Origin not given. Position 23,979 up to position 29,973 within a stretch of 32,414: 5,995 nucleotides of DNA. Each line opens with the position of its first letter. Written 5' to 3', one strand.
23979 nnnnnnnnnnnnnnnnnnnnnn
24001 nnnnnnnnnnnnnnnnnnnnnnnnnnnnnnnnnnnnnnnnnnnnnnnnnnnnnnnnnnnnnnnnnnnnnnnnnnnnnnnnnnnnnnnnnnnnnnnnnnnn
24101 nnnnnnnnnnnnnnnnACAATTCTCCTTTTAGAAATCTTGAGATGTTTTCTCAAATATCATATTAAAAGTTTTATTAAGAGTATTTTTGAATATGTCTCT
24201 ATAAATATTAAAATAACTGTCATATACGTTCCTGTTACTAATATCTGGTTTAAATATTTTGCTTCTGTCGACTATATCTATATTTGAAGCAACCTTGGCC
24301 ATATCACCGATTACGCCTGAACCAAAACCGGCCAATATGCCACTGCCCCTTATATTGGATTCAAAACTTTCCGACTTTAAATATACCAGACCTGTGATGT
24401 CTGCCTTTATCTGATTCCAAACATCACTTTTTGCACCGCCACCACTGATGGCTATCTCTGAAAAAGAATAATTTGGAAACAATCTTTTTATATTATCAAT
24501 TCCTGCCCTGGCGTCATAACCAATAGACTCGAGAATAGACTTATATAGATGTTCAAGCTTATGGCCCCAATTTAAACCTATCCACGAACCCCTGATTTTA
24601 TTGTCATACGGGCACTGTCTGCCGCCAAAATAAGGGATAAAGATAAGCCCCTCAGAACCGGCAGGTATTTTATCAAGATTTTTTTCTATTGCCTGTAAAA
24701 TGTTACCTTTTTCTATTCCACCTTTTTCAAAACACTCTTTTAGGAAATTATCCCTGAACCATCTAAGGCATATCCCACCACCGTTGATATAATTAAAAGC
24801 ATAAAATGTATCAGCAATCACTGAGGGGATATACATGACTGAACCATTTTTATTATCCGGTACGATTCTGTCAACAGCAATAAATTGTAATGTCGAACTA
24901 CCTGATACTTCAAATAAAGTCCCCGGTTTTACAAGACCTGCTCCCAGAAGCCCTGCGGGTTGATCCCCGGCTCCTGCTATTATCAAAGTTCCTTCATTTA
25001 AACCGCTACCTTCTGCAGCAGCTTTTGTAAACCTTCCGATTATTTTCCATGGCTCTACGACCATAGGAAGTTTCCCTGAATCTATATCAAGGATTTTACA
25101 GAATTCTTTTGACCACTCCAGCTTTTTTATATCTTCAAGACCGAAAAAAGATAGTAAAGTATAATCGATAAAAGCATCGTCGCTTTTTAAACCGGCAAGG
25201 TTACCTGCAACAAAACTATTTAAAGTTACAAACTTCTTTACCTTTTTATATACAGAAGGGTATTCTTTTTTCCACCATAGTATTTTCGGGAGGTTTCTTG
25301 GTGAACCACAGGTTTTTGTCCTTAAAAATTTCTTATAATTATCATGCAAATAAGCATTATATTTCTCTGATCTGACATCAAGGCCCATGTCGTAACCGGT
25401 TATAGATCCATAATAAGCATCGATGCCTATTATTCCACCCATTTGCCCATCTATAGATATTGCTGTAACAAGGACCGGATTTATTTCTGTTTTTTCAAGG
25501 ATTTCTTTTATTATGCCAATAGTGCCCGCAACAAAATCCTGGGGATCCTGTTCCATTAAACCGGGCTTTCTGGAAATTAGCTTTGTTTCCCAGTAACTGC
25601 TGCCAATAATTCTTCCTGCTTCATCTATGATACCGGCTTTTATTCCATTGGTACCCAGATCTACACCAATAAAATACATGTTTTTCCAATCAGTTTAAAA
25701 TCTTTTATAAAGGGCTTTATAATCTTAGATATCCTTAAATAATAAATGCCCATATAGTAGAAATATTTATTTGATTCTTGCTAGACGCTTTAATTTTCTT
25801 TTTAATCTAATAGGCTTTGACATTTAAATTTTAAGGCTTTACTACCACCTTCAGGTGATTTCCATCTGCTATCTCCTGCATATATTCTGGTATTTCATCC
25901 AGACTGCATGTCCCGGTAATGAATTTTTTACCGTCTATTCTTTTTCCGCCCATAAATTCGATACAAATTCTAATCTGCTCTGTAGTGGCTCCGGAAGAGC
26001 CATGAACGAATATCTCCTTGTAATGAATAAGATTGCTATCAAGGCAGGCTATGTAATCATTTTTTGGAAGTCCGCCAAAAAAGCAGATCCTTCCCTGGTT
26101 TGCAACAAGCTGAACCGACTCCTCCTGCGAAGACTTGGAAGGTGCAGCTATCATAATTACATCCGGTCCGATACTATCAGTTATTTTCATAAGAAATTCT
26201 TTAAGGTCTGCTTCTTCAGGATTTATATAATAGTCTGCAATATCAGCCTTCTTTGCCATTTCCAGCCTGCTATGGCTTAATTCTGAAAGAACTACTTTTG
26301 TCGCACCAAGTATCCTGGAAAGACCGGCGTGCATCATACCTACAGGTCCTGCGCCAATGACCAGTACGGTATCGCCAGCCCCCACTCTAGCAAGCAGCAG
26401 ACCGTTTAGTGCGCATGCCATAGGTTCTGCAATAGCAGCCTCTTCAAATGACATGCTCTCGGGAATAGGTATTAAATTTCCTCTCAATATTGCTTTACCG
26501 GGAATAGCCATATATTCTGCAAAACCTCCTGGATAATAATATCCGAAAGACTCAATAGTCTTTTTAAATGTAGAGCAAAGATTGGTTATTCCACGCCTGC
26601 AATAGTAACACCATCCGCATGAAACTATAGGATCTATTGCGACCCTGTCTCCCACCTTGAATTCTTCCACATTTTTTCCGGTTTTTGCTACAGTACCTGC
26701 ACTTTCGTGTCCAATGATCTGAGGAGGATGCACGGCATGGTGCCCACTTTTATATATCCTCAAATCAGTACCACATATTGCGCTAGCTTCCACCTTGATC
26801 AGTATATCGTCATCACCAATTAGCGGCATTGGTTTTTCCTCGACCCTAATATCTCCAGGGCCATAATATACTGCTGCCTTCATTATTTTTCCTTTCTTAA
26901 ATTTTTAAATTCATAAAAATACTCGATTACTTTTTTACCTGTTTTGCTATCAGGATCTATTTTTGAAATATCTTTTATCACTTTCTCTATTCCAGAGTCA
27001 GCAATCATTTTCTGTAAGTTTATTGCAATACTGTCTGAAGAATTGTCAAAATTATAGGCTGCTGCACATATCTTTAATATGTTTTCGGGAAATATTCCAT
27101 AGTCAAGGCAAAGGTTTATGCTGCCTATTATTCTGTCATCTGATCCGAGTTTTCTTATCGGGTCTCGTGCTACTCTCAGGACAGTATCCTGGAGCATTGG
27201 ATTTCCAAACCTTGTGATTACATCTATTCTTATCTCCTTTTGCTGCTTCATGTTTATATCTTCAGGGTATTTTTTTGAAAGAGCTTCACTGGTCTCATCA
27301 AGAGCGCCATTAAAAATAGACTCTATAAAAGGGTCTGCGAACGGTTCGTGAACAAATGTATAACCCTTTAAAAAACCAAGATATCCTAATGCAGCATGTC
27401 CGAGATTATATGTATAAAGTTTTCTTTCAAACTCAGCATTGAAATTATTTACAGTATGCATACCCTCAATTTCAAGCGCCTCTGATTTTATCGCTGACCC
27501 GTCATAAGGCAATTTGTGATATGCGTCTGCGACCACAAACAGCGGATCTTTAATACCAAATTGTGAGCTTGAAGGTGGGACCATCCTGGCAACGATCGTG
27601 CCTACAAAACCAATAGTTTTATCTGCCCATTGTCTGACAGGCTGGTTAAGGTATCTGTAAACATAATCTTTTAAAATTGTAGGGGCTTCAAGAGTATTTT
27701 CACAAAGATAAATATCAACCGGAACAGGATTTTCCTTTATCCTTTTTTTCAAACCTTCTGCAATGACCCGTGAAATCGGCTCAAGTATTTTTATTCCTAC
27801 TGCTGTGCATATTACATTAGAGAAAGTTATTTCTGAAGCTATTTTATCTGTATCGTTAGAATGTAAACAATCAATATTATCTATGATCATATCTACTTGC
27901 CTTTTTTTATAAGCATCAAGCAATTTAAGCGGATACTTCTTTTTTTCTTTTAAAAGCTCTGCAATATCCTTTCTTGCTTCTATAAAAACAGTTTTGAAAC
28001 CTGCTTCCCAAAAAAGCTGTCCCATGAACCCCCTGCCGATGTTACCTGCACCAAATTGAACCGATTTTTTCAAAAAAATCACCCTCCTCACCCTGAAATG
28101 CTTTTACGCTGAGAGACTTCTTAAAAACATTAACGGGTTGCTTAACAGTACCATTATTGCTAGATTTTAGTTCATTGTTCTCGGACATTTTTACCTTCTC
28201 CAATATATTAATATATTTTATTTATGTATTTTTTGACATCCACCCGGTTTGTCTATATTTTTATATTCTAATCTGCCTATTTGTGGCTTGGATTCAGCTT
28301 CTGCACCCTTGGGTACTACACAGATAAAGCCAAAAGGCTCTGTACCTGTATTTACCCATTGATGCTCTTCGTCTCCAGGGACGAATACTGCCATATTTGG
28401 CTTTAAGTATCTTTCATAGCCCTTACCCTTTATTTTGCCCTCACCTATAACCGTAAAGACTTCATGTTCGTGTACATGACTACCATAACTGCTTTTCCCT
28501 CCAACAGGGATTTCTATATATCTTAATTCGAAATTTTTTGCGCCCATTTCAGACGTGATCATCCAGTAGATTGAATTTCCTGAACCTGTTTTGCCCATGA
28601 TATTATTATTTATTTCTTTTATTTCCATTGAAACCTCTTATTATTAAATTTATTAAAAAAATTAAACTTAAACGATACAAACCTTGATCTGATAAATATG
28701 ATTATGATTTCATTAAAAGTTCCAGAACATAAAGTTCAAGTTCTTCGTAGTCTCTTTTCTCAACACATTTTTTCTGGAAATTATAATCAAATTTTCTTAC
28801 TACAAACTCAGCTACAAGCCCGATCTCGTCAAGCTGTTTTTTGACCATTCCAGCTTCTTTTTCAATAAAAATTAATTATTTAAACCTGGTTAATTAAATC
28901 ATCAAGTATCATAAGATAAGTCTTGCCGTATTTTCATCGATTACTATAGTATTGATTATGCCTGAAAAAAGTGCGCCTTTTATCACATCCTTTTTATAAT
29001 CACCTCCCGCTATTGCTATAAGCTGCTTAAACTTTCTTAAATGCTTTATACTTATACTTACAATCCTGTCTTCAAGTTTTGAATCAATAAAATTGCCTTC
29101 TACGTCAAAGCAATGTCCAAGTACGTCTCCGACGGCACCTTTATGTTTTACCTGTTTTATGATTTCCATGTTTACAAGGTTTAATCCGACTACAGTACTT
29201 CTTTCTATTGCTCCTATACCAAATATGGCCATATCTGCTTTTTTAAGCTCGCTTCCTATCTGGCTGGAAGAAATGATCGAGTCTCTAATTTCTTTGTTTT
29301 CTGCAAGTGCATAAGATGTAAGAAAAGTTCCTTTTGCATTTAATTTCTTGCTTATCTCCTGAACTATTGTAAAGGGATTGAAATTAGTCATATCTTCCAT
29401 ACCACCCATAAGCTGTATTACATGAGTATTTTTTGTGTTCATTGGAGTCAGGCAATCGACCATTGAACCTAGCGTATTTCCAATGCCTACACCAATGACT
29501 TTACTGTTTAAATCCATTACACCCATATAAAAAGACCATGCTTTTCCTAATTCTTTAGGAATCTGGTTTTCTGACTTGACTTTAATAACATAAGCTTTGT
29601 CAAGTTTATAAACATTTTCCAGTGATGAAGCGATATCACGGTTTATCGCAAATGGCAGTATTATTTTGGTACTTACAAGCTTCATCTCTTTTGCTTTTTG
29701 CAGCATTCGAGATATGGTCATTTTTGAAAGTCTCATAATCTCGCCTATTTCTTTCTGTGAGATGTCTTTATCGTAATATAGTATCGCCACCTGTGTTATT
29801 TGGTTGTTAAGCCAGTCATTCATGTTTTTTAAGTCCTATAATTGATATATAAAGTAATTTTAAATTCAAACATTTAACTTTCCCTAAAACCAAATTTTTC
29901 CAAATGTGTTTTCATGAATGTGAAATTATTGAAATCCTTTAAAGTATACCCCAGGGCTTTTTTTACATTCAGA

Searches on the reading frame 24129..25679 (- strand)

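Call 34: search_protein_families(library=ncbifam, proteins=[window:24129-25679:-], max_evalue=0.00001)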
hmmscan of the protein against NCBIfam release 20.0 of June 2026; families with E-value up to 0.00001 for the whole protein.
window:24129-25679:- (516 aa): 10 families
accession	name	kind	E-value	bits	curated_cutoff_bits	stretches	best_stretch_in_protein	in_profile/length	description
TIGR01312.1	XylB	equivalog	3.1e-75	253.6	380.25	1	4-497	1-480/481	xylulokinase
TIGR01314.1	gntK_FGGY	equivalog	3.6e-65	220.4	648.55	1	2-499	1-492/505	gluconokinase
NF008187.0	PRK10939.1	equivalog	2e-48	165.3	528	1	2-501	5-504/521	autoinducer-2 kinase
TIGR01311.1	glycerol_kin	equivalog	1e-36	126.3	590.35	1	2-487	2-481/496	glycerol kinase GlpK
NF011601.0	PRK15027.1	equivalog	8.5e-35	120.1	912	1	3-498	2-477/484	xylulokinase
NF000756.0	PRK00047.1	subfamily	3.4e-34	118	498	1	2-489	6-484/502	glycerol kinase GlpK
NF003154.0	PRK04123.1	equivalog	2.9e-30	105.5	428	1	126-504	157-541/554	ribulokinase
TIGR01315.1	5C_CHO_kinase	subfamily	2.9e-26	92.3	408.7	2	332-499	368-536/541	FGGY family pentulose kinase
TIGR02628.1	fuculo_kin_coli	equivalog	2.4e-21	76.2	470.9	1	130-468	134-456/465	L-fuculokinase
TIGR01234.1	L-ribulokinase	equivalog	2e-20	73.1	583.25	1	213-497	244-527/536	ribulokinase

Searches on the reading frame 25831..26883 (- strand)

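Call 34: search_protein_families(library=ncbifam, proteins=[window:25831-26883:-], max_evalue=0.00001)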
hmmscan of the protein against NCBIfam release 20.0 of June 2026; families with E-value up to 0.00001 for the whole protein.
window:25831-26883:- (350 aa): 24 families
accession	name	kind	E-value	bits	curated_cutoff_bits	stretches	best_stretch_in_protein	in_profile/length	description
NF003808.0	PRK05396.1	equivalog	1.7e-61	208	380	1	12-349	13-339/341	L-threonine 3-dehydrogenase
TIGR00692.1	tdh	equivalog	1e-60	205.6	458.35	1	12-348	11-338/340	L-threonine 3-dehydrogenase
NF041097.1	keto_inos_dh_IolM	equivalog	1.5e-59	201.6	450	1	8-349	36-388/389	scyllo-inosose 3-dehydrogenase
NF007489.0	PRK10083.1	equivalog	4.6e-50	170.5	376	1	1-333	1-318/339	Zn-dependent oxidoreductase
NF007642.0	PRK10309.1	equivalog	9.2e-39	133.6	550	1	1-296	1-286/347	galactitol-1-phosphate 5-dehydrogenase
NF010344.0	PRK13771.1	subfamily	3.1e-38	131.6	349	1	1-349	1-332/334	putative alcohol dehydrogenase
NF007375.0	PRK09880.1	equivalog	4.4e-37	127.6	469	1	3-342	7-334/344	L-idonate 5-dehydrogenase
NF006940.0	PRK09422.1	equivalog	8.3e-32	110.5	344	1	1-342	1-326/338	alcohol dehydrogenase AdhP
NF041172.1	AcrlCoa_red_Thmprot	equivalog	2.5e-30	105.5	500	1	1-349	1-333/334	acryloyl-CoA reductase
TIGR03989.1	Rxyl_3153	subfamily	3.4e-30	105.5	440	1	2-348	3-368/370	NDMA-dependent alcohol dehydrogenase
TIGR03451.1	mycoS_dep_FDH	equivalog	5e-30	104.5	512.9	1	16-348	18-356/358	S-(hydroxymethyl)mycothiol dehydrogenase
TIGR03201.1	dearomat_had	equivalog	1e-29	103.7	338.65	1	9-342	7-340/349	6-hydroxycyclohex-1-ene-1-carbonyl-CoA dehydrogenase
TIGR03366.1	HpnZ_proposed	hypoth_equivalog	2.7e-28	99.1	328.1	1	25-281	6-264/315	putative phosphonate catabolism associated alcohol dehydrogenase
TIGR02819.1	fdhA_non_GSH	equivalog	2.8e-25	88.7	636.95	1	2-220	4-239/397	formaldehyde dehydrogenase, glutathione-independent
TIGR02824.1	quinone_pig3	subfamily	2.6e-24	85.8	296.8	2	116-296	89-262/325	putative NAD(P)H quinone oxidoreductase, PIG3 family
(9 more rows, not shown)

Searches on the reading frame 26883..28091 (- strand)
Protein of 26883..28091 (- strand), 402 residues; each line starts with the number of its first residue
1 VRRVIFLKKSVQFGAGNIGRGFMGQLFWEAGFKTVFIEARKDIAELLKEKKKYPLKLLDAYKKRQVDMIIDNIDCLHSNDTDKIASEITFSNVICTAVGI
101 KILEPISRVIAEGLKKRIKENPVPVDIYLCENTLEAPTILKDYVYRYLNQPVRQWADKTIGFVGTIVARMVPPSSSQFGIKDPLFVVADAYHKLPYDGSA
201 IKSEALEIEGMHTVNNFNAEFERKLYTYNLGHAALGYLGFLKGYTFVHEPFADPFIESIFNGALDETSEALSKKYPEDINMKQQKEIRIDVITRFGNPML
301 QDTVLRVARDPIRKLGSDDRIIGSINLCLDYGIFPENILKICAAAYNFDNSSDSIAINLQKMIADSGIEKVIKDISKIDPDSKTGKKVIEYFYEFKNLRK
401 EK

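Call 34: search_protein_families(library=ncbifam, proteins=[window:26883-28091:-], max_evalue=0.00001)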
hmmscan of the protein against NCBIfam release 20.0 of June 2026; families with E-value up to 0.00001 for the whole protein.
window:26883-28091:- (402 aa): 13 families
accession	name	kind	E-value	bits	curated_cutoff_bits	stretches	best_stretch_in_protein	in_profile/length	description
NF002652.0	PRK02318.2-5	equivalog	1.3e-83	281.1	356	1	9-390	2-373/377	mannitol-1-phosphate 5-dehydrogenase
NF002646.0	PRK02318.1-2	equivalog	2.3e-82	277.1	368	1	9-393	2-379/382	mannitol-1-phosphate 5-dehydrogenase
NF002653.0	PRK02318.2-6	equivalog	7.4e-80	268.9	404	1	9-397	3-383/387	mannitol-1-phosphate 5-dehydrogenase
NF002647.0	PRK02318.1-3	equivalog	4.6e-76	256.6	357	1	8-391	2-378/384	mannitol-1-phosphate 5-dehydrogenase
NF002650.0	PRK02318.2-2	equivalog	6.4e-74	249.3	359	1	9-396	2-384/388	mannitol-1-phosphate 5-dehydrogenase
NF002649.0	PRK02318.2-1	equivalog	7.1e-72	242.4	422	1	9-381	2-367/386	mannitol-1-phosphate 5-dehydrogenase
NF002648.0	PRK02318.1-4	equivalog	7.9e-67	226.2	719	1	9-389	2-375/382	mannitol-1-phosphate 5-dehydrogenase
NF002645.0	PRK02318.1-1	equivalog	6.4e-45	153.9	389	1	9-381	2-355/368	mannitol-1-phosphate 5-dehydrogenase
NF002651.0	PRK02318.2-4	equivalog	2.8e-42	145.2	269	1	8-381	4-352/368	mannitol-1-phosphate 5-dehydrogenase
NF046057.1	bifunc_MtlD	equivalog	5.4e-19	68.1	800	2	210-351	504-643/683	bifunctional mannitol-1-phosphate dehydrogenase/phosphatase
NF043014.1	DArabDhDalD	equivalog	1.1e-14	54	600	1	109-348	137-384/452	D-arabinitol 4-dehydrogenase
NF002969.0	PRK03643.1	subfamily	4.9e-11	42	359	1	140-348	179-398/482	tagaturonate reductase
NF011611.0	PRK15037.1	subfamily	2.8e-07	29.5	603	1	130-332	185-393/486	fructuronate reductase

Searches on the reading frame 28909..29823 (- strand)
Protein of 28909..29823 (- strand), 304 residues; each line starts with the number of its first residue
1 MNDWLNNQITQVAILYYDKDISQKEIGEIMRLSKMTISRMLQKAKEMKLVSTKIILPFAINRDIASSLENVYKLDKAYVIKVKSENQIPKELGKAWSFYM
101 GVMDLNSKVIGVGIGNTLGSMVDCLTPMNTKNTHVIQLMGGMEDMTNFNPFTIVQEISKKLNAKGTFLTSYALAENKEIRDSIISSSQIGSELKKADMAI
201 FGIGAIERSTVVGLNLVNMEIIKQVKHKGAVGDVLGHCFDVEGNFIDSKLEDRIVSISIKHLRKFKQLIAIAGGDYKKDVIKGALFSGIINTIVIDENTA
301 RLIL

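Call 34: search_protein_families(library=ncbifam, proteins=[window:28909-29823:-], max_evalue=0.00001)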
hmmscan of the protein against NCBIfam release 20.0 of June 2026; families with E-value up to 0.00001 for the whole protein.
window:28909-29823:- (304 aa): 3 families
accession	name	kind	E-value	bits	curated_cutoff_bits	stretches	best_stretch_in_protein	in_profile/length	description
NF053881.1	TransRegDeoRBac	equivalog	2.6e-49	168.1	420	1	6-303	6-309/311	DNA-binding transcriptional repressor DeoR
NF011947.0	PRK15418.1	equivalog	2.5e-32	112.3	486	1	7-304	17-315/319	transcriptional regulator LsrR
TIGR02937.1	sigma70-ECF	superfamily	2.8e-06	27.1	42.9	1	6-46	119-159/165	sigma-70 family RNA polymerase sigma factor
